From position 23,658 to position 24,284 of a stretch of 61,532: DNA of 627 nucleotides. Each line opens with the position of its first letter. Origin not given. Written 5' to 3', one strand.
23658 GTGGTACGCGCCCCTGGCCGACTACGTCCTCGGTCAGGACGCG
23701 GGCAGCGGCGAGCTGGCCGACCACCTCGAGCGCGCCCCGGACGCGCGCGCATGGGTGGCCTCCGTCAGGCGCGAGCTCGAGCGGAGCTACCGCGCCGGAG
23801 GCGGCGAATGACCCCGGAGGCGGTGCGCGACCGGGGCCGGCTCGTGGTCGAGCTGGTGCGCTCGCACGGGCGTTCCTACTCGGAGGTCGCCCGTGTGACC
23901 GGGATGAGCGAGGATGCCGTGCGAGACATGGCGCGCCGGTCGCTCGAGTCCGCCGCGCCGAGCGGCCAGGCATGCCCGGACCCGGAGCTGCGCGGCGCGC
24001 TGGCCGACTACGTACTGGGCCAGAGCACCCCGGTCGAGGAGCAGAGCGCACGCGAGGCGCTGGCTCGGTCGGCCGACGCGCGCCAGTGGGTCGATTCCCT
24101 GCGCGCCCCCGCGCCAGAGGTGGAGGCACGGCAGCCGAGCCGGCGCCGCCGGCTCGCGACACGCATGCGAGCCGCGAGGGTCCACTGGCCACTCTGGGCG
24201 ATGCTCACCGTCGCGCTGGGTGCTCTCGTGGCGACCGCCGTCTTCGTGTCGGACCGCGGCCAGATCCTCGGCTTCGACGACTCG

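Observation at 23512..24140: Paralogous sigma-70 region-4-like HTH plus anti-sigma-like module on both sides of the junction between two coupled glycosyltransferases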

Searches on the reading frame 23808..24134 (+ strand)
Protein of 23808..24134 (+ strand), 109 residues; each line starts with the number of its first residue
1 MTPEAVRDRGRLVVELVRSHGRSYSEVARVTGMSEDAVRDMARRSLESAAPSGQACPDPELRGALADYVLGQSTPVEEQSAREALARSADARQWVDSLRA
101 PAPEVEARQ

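Call 7: find_homologous_proteins(query=window:23808-24134:+, max_evalue=0.001)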
Query seq(109 aa): 75 candidates shared short words with the query, none scored E <= 0.001.

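Call 32: search_solved_structures(query=A2, max_evalue=10, show_alignments=5)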
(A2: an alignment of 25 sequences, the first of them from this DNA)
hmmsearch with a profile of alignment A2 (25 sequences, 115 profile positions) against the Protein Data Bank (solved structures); distinct sequences matched with E-value up to 10: 27.
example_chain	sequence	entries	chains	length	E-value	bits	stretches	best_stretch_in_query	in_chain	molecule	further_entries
8vd6_A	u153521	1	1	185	9.3e-09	38.7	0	10-41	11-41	CAP REPEAT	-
1fse_A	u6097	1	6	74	0.0092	19.3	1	6-53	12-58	GERE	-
9n9q_C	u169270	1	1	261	0.016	18.6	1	6-50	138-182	RpoE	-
2h27_A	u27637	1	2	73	0.084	16.2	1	2-47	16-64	RNA polymerase Sigma E factor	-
8x6f_E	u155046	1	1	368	0.1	16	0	19-53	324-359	RNA polymerase sigma factor SigA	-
7fby_A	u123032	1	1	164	0.11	15.9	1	6-41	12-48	Transcriptional regulatory protein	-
9w4v_A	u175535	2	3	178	0.13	15.6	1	6-41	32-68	Uncharacterized HTH-type transcriptional regulator PH0140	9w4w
7ckq_F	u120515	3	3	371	0.13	15.6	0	19-53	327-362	RNA polymerase sigma factor SigA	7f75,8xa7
4cxf_A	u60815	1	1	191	0.14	15.5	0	6-47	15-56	RNA POLYMERASE SIGMA FACTOR CNRH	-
8z6g_B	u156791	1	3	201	0.18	15.2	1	2-48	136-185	RNA polymerase sigma factor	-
6in7_B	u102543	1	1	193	0.22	14.9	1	2-47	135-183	RNA polymerase sigma-H factor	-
1rp3_A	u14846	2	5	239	0.27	14.6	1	4-50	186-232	RNA polymerase sigma factor SIGMA-28 (FliA) | RNA polymerase sigma factor FliA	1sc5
4g6d_A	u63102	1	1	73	0.41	14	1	19-55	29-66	RNA polymerase sigma factor rpoD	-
3hug_A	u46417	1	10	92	0.43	14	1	3-49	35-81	RNA polymerase sigma factor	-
1or7_A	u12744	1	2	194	0.46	13.9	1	2-46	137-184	RNA polymerase sigma-E factor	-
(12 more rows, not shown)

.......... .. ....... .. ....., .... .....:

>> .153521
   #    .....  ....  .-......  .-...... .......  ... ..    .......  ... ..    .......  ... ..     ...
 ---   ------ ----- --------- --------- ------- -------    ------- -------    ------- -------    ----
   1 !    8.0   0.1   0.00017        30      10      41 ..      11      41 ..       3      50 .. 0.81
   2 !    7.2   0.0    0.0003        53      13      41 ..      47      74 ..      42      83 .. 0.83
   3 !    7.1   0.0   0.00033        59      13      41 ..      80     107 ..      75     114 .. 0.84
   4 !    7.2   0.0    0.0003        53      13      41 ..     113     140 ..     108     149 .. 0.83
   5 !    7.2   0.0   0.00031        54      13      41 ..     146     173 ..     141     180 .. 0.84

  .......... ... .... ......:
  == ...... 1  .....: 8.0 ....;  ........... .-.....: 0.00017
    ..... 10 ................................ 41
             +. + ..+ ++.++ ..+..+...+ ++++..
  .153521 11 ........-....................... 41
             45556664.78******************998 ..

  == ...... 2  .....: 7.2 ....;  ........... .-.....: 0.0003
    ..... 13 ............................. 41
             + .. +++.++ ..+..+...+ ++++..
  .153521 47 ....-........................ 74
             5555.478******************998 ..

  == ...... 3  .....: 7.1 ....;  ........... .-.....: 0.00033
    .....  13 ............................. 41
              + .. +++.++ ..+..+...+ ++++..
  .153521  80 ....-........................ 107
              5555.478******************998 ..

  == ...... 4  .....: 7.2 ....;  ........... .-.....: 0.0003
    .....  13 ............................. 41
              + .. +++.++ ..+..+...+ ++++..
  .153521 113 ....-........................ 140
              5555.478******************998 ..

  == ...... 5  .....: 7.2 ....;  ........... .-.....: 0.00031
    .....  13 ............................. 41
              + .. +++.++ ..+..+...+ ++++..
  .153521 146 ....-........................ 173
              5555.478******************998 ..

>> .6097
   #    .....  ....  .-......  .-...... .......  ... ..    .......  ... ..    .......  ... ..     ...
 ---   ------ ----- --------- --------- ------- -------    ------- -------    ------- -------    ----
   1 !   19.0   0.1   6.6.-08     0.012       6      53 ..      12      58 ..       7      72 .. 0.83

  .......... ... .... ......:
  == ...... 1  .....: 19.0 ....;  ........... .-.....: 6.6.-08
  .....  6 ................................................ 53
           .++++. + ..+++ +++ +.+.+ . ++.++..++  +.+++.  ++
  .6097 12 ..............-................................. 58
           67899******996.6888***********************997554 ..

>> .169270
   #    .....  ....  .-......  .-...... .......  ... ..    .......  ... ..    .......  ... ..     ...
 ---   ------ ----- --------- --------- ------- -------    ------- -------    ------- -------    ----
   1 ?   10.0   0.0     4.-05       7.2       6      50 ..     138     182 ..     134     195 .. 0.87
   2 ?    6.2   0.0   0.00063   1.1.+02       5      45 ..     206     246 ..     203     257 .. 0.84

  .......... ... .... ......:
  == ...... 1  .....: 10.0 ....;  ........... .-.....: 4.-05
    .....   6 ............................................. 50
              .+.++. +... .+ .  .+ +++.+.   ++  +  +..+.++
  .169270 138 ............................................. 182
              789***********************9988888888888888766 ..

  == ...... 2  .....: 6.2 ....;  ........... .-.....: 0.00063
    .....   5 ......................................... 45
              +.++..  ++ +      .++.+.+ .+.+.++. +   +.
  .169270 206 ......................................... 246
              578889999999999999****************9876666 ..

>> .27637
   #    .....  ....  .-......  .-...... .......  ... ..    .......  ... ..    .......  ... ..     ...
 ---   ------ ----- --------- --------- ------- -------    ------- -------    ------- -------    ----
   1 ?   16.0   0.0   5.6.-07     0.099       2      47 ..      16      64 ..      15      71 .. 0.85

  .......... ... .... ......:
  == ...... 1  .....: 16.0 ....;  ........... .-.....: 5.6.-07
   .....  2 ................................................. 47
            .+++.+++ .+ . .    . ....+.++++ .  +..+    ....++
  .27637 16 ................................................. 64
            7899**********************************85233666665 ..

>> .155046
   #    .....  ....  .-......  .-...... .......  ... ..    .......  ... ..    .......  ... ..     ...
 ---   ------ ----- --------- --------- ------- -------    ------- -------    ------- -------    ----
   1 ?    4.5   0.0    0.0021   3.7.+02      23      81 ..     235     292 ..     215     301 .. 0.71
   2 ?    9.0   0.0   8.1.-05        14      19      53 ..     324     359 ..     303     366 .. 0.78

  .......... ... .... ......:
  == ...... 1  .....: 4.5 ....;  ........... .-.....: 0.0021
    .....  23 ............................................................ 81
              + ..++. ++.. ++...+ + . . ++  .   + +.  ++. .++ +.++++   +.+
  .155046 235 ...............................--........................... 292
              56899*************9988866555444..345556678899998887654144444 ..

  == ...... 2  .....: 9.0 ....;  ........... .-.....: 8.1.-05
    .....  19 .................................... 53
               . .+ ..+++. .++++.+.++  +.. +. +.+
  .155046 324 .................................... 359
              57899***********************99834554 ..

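Call 34: find_homologous_proteins(query=A2, max_evalue=0.00001)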
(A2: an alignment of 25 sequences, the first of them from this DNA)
Query A2 (25 sequences) (109 aa, profile of the alignment): 300 proteins with E <= 0.00001 among 8000 candidates; the best 120 are listed.
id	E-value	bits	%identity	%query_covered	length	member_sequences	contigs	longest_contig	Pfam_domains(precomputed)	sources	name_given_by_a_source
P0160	9.0e-52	192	42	89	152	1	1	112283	PF04545.23,PF08281.19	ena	-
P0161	2.7e-51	190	42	89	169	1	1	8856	PF04545.23,PF08281.19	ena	-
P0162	3.9e-51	190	43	81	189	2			PF04545.23,PF08281.19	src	-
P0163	5.6e-51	189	43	77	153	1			PF04545.23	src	-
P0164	6.0e-51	189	45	81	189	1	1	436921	PF04545.23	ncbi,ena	-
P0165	6.3e-51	189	43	81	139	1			PF04545.23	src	-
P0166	7.4e-51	189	45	81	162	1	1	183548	PF04545.23,PF08281.19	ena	-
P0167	9.1e-51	189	39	89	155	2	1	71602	PF04545.23,PF08281.19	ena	-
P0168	1.1e-50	188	47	81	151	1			PF04545.23,PF08281.19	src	-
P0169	1.5e-50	188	45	81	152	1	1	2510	PF04545.23,PF08281.19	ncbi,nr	ncbi:MAG TPA: sigma factor-like helix-turn-helix DNA-binding protein, partial [Thermoleophilaceae ba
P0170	2.4e-50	187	43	81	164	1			PF04545.23,PF08281.19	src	-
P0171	4.6e-50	186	41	94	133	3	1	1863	PF04545.23,PF08281.19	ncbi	ncbi:MAG: sigma factor-like helix-turn-helix DNA-binding protein, partial [Thermoleophilaceae bacter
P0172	5.1e-50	186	41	89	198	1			PF04545.23,PF08281.19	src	-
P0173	6.0e-50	186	44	81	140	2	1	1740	PF04545.23,PF08281.19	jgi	jgi:Sigma-70, region 4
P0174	6.1e-50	186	45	81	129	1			PF04545.23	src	-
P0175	7.2e-50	186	40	89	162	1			PF04545.23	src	-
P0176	8.6e-50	186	43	81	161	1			PF04545.23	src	-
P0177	8.9e-50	185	43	81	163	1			PF04545.23,PF08281.19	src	-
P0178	9.3e-50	185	42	81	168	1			PF04545.23,PF08281.19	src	-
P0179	9.4e-50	185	44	81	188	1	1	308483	PF04545.23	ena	-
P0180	9.8e-50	185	42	89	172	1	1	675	PF04545.23,PF08281.19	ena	-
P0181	9.8e-50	185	43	81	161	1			PF04545.23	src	-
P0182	1.1e-49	185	40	89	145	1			PF04545.23,PF08281.19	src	-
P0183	1.3e-49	185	43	81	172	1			PF04545.23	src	-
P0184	1.4e-49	185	41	81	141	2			PF04545.23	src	-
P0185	2.0e-49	184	43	81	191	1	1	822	PF04545.23,PF08281.19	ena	-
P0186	2.0e-49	184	43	77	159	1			PF04545.23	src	-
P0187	2.3e-49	184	41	81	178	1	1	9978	PF04545.23,PF08281.19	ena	-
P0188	2.5e-49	184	41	89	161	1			PF04545.23,PF08281.19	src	-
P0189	2.5e-49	184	40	89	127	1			PF04545.23,PF08281.19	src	-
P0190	2.8e-49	184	44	81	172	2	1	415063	PF04545.23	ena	-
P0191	3.2e-49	184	43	81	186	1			PF04545.23,PF08281.19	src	-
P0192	3.5e-49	184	43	81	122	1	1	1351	PF04545.23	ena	-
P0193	3.5e-49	184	42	77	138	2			PF04545.23,PF08281.19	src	-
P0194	3.6e-49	184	43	81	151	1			PF04545.23,PF08281.19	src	-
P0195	4.1e-49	183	42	81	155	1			PF04545.23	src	-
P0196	4.4e-49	183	41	81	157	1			PF04545.23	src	-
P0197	4.6e-49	183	43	81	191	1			PF04545.23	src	-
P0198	4.9e-49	183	42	81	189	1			PF04545.23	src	-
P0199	4.9e-49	183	41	81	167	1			PF04545.23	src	-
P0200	4.9e-49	183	40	81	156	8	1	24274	PF04545.23,PF08281.19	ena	-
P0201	5.1e-49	183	41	89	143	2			PF04545.23,PF08281.19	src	-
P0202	5.2e-49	183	42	81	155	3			PF04545.23,PF08281.19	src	-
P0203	5.2e-49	183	39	81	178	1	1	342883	PF04545.23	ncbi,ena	-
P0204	5.5e-49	183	40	81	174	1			PF04545.23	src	-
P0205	5.8e-49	183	41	81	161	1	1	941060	PF04545.23,PF08281.19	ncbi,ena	-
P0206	6.0e-49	183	42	81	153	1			PF04545.23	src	-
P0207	6.1e-49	183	43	81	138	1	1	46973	PF04545.23,PF08281.19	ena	-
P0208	6.5e-49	183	41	81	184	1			PF04545.23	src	-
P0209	6.6e-49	183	41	81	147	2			PF04545.23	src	-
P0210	6.7e-49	183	40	81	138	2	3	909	PF04545.23,PF08281.19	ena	-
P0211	7.4e-49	183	41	81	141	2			PF04545.23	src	-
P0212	7.7e-49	182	42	89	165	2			PF04545.23,PF08281.19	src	-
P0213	7.8e-49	182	43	81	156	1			PF04545.23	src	-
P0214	8.0e-49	182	41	81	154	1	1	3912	PF04545.23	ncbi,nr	ncbi:MAG: hypothetical protein IRZ21_12865, partial [Thermoleophilaceae bacterium]|nr:hypothetical p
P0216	8.1e-49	182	41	89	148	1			PF04545.23,PF08281.19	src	-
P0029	8.2e-49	182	43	77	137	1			PF04545.23,PF08281.19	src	-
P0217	8.2e-49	182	44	79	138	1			PF04545.23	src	-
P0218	1.1e-48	182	43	81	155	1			PF04545.23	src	-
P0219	1.2e-48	182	45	81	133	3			PF04545.23,PF08281.19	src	-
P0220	1.2e-48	182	41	81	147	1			PF04545.23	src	-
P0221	1.2e-48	182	39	81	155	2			PF04545.23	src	-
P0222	1.2e-48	182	41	81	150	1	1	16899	PF04545.23,PF08281.19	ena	-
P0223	1.2e-48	182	42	81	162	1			PF04545.23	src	-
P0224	1.3e-48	182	39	81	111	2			PF04545.23,PF08281.19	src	-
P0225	1.4e-48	182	43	81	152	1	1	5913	PF04545.23,PF08281.19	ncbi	ncbi:MAG: hypothetical protein AVDCRST_MAG45-278, partial [uncultured Solirubrobacterales bacterium]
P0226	1.5e-48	182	43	81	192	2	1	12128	PF04545.23,PF08281.19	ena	-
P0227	1.5e-48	182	42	81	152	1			PF04545.23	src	-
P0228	1.5e-48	182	40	77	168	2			PF04545.23,PF08281.19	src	-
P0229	1.5e-48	182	40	89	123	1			PF04545.23,PF08281.19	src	-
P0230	1.6e-48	181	41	89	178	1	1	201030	PF04545.23,PF08281.19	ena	-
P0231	1.6e-48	181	45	81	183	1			PF04545.23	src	-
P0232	1.7e-48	181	42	81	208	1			PF04545.23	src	-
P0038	1.7e-48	181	40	81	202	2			PF04545.23,PF08281.19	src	-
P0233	1.8e-48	181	43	81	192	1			PF04545.23,PF08281.19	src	-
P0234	1.8e-48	181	39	89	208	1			PF04545.23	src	-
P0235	1.9e-48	181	41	81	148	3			PF04545.23,PF08281.19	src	-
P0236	1.9e-48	181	43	81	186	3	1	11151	PF04545.23,PF08281.19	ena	-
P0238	2.1e-48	181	43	81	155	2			PF04545.23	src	-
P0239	2.2e-48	181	45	81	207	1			PF04545.23,PF08281.19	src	-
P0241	2.3e-48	181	42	81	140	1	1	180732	PF04545.23,PF08281.19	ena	-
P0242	2.3e-48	181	35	81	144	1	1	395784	PF04545.23,PF08281.19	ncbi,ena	-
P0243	2.6e-48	181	42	81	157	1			PF04545.23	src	-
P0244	2.7e-48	181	47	81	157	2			PF04545.23,PF08281.19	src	-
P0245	3.0e-48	181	42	81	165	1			PF04545.23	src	-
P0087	3.0e-48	181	35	81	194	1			PF04545.23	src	-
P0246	3.1e-48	181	47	81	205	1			PF04545.23,PF08281.19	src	-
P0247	3.2e-48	180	42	89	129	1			PF04545.23,PF08281.19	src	-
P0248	3.2e-48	180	38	79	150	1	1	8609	PF04545.23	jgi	jgi:Sigma-70, region 4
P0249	3.2e-48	180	40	81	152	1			PF04545.23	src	-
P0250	3.3e-48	180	41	81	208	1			PF04545.23,PF08281.19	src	-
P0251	3.7e-48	180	41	81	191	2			PF04545.23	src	-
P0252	3.7e-48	180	43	81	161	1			PF04545.23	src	-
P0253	3.8e-48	180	42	81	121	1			PF04545.23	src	-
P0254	3.9e-48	180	41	81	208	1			PF04545.23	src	-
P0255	4.0e-48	180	42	81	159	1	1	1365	PF04545.23,PF08281.19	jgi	jgi:hypothetical protein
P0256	4.2e-48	180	42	77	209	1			PF04545.23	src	-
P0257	4.2e-48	180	43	89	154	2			PF04545.23,PF08281.19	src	-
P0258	4.2e-48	180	43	81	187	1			PF04545.23,PF08281.19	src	-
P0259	4.3e-48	180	41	81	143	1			PF04545.23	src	-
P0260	4.9e-48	180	41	81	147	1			PF04545.23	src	-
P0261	5.0e-48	180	36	81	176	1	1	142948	PF04545.23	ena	-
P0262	5.4e-48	180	37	86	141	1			PF04545.23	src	-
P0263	5.5e-48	180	41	81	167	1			PF04545.23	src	-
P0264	5.6e-48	180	43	81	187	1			PF04545.23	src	-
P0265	6.0e-48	180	36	81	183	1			PF04545.23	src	-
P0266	6.2e-48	180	41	81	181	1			PF04545.23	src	-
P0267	6.4e-48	180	41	81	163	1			PF04545.23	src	-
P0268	8.3e-48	179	45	81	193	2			PF04545.23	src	-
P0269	9.1e-48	179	39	77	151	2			PF04545.23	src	-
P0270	9.7e-48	179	40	89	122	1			PF04545.23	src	-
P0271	9.7e-48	179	43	81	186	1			PF04545.23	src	-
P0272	9.7e-48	179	39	75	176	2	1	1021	PF04545.23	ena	-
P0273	1.0e-47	179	42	81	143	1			PF04545.23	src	-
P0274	1.0e-47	179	42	77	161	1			PF04545.23,PF08281.19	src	-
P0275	1.2e-47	179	40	83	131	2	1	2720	PF04545.23,PF08281.19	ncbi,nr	ncbi:MAG: hypothetical protein H0X55_07845, partial [Thermoleophilaceae bacterium]|nr:hypothetical p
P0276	1.3e-47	178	44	81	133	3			PF04545.23,PF08281.19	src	-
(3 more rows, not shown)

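Call 37: find_encoding_contigs(protein=P0179, flank=6000, max_places=2)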
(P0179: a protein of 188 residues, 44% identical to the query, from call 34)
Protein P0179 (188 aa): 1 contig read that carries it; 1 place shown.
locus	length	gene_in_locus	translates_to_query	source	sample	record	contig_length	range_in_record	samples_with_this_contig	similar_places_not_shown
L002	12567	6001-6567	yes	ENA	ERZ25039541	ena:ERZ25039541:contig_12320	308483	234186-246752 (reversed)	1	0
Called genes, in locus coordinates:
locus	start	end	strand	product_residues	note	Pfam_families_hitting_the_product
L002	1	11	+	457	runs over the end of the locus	PF03007:WS_DGAT_cat, PF06974:WS_DGAT_C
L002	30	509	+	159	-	PF04073:tRNA_edit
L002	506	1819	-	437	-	PF00909:Ammonium_transp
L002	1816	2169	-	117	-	PF00543:P-II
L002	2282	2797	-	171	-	PF12680:SnoaL_2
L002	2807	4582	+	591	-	PF00795:CN_hydrolase, PF02540:NAD_synthase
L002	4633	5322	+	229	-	PF13338:AbiEi_4, PF09407:AbiEi_1 (weak)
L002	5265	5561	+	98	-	PF04480:DUF559 (weak)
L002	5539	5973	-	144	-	PF03061:4HBT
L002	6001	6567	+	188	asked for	PF04545:Sigma70_r4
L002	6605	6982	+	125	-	PF10099:RskA_C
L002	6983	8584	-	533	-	PF01565:FAD_binding_4, PF02913:FAD-oxidase_C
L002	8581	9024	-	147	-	PF10604:Polyketide_cyc2, PF03364:Polyketide_cyc, PF06240:COXG (weak), PF08327:AHSA1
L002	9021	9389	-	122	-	PF00156:Pribosyltran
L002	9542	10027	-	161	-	PF28507:Rv1828_C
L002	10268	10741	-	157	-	PF13240:Zn_Ribbon_1 (weak), PF16697:Yop-YscD_cpl, PF00498:FHA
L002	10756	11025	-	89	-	PF22802:RsiG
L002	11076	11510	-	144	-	PF01066:CDP-OH_P_transf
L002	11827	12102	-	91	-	-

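Call 38: find_encoding_contigs(protein=P0205, flank=6000, max_places=2)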
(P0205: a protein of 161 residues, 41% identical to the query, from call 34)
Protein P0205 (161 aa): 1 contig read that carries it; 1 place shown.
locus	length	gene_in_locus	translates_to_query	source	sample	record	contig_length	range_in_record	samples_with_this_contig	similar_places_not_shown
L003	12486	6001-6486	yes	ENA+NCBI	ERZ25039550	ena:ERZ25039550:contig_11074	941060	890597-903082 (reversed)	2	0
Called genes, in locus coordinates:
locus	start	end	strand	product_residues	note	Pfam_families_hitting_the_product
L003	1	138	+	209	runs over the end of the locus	PF00817:IMS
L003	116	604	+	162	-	PF11799:IMS_C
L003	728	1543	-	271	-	-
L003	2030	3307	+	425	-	PF03007:WS_DGAT_cat, PF06974:WS_DGAT_C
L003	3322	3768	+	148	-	PF04073:tRNA_edit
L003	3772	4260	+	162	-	PF00795:CN_hydrolase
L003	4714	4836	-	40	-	-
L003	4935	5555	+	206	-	PF02540:NAD_synthase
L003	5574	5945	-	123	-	PF13622:4HBT_3, PF03061:4HBT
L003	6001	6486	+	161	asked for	PF04545:Sigma70_r4, PF08281:Sigma70_r4_2 (weak)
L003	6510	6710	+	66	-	-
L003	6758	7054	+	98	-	-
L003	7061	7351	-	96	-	PF02913:FAD-oxidase_C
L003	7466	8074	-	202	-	-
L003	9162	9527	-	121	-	-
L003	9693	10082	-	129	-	PF28507:Rv1828_C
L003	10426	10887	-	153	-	PF13240:Zn_Ribbon_1 (weak), PF16697:Yop-YscD_cpl, PF00498:FHA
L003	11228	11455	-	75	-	-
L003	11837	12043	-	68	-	PF03129:HGTP_anticodon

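Call 39: predict_structure(alignment_id=A2)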
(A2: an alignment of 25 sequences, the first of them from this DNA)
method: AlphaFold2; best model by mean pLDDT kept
length: 109 residues; sequences in the alignment: 25
mean_pLDDT: 87.5   pTM: 0.76
mean pLDDT of the five models: 87.5, 84.6, 83.7, 82.9, 82.8
residues with pLDDT >= 90: 64; 70-90: 35; 50-70: 8; < 50: 2
segments of 3 or more residues with pLDDT < 50: none
pLDDT, mean of each block of 10 residues (from residue 1): 77 87 94 95 89 83 94 96 96 91 57
secondary structure, 60 per line:
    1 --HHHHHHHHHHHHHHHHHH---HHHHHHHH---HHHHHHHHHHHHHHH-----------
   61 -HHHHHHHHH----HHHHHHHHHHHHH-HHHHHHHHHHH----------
elements in order: H3-20 H24-31 H35-49 H62-70 H75-87 H89-99
